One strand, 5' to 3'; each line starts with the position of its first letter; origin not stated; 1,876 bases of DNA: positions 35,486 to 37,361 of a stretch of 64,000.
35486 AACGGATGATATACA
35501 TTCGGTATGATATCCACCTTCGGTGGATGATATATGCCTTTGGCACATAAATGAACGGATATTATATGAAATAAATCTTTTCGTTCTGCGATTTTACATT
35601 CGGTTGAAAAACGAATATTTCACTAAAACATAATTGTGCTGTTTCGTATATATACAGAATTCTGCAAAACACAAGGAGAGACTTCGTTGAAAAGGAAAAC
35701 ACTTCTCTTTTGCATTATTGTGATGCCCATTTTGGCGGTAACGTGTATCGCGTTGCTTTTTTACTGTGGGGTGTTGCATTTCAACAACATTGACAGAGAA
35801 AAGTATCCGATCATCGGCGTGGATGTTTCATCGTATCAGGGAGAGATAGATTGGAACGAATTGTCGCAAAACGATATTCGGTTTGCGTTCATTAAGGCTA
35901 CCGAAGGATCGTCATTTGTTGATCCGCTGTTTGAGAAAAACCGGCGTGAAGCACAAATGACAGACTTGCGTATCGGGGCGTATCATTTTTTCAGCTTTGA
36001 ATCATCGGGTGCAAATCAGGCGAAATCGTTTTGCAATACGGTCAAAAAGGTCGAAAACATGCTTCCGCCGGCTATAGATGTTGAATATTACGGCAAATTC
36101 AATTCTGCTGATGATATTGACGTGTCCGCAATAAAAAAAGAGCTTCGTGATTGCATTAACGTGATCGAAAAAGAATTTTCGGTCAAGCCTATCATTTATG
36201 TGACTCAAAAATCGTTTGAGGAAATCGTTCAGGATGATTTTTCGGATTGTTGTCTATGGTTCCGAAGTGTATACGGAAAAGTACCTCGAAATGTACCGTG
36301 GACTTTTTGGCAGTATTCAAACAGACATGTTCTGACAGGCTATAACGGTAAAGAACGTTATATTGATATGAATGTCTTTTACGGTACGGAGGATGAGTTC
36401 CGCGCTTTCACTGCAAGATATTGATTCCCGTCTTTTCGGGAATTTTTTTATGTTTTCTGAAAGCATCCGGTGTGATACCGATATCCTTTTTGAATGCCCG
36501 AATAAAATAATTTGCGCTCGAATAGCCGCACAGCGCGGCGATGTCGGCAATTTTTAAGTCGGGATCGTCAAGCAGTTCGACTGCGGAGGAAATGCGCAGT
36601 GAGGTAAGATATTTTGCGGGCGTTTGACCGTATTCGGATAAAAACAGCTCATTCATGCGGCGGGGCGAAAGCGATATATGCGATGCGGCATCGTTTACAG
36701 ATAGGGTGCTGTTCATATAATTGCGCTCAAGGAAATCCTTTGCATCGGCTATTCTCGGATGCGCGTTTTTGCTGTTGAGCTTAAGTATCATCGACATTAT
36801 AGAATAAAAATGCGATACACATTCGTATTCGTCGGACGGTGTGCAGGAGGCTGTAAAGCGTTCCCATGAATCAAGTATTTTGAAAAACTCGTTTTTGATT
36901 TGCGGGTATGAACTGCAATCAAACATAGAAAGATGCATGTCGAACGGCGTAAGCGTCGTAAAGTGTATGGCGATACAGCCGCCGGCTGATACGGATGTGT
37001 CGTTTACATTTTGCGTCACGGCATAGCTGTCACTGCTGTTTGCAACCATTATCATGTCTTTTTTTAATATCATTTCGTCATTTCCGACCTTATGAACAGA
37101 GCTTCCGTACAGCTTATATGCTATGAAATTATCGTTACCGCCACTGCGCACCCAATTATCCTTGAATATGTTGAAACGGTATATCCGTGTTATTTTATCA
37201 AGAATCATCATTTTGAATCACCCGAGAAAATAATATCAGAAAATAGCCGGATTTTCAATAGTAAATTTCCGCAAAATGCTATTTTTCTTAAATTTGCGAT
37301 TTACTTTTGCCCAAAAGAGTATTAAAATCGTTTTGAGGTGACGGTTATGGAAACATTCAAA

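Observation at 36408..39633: Orphan glycyl-radical enzyme with a non-canonical thiyl-Cys loop, no activase in 64 kb, under a divergent AraC regulator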

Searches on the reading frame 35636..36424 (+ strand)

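Call 3: search_protein_families(library=pfam, proteins=[window:35636-36424:+], max_evalue=0.01)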
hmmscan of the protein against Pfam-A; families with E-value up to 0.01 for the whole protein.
window:35636-36424:+ (262 aa): 1 family
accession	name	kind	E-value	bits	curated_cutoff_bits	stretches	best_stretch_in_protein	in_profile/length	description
PF01183.26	Glyco_hydro_25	-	1.6e-36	126.8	27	1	62-235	1-179/180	Glycosyl hydrolases family 25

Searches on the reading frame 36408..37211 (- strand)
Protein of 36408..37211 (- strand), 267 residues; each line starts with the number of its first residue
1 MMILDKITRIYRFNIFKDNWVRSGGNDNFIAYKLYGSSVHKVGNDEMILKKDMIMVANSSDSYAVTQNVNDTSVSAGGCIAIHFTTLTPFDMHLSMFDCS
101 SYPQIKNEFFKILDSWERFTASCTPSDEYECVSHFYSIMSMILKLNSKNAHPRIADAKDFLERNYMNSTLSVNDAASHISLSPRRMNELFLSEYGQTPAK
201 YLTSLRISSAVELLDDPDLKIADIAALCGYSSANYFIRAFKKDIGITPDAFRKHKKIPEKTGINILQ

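Call 3: search_protein_families(library=pfam, proteins=[window:36408-37211:-], max_evalue=0.01)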
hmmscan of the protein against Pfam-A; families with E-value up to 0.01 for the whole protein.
window:36408-37211:- (267 aa): 2 families
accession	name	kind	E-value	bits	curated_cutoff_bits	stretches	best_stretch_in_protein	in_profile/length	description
PF12833.13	HTH_18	-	3.8e-21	75.6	33.6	1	176-253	2-79/80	Helix-turn-helix domain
PF00165.29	HTH_AraC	-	2.7e-17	62.9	26.6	2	218-253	8-42/42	Bacterial regulatory helix-turn-helix proteins, AraC family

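Call 4: search_protein_families(library=ncbifam, proteins=[window:36408-37211:-], max_evalue=0.01)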
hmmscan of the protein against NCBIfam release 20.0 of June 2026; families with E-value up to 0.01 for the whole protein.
window:36408-37211:- (267 aa): 34 families (the best 25 are shown)
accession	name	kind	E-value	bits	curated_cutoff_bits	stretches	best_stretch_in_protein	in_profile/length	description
NF007860.0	PRK10572.1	equivalog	1.9e-18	66.3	208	1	143-256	174-286/292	arabinose operon transcriptional regulator AraC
NF047788.1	TransRegPocR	equivalog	1.1e-15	57.7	500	1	148-256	185-292/296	transcriptional regulator PocR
NF010028.0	PRK13503.1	equivalog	7.3e-15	55.1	288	1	137-255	156-273/278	HTH-type transcriptional activator RhaS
NF047455.1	TF_Staph_AryK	equivalog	7.5e-15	54.2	850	1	146-257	151-261/759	transcriptional regulator AryK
NF006902.0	PRK09393.1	equivalog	1.8e-14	53.7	425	1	147-256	215-323/327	transcriptional regulator FtrA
NF049932.1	TranspRegBtr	equivalog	2.2e-14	52.9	900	1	96-255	109-266/531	bacillibactin transport transcriptional regulator Btr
NF052371.1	TransRegGbdRPseu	equivalog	2.5e-13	49.8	480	1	147-256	220-328/365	choline metabolism transcriptional regulator GbdR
NF007693.0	PRK10371.1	equivalog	2.7e-13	49.8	253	1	147-256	193-301/309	transcriptional regulator MelR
NF010026.0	PRK13501.1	equivalog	3.5e-13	49.4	363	1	170-254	193-277/290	HTH-type transcriptional activator RhaR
NF052534.1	RzbtTranRegRhrA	equivalog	6.7e-12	45.3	500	1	131-254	181-310/312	rhizobactin biosynthesis transcriptional regulator RhrA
NF010025.2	PRK13500.1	equivalog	4.4e-11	42.9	525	1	169-256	192-279/282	HTH-type transcriptional activator RhaR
NF049968.1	QhpR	equivalog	7.2e-11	41.8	250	1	149-252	182-284/284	AraC-like transcriptional regulator QhpR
TIGR04094.1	adjacent_YSIRK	equivalog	1.7e-10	40.4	200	1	152-252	285-383/383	YSIRK-targeted surface antigen transcriptional regulator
NF011732.0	PRK15185.1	equivalog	1.4e-09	37.7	354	1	172-253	225-305/309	transcriptional regulator HilD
NF007243.0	PRK09685.1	equivalog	2.3e-09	37.1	199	1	153-254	199-301/303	transcriptional regulator FeaR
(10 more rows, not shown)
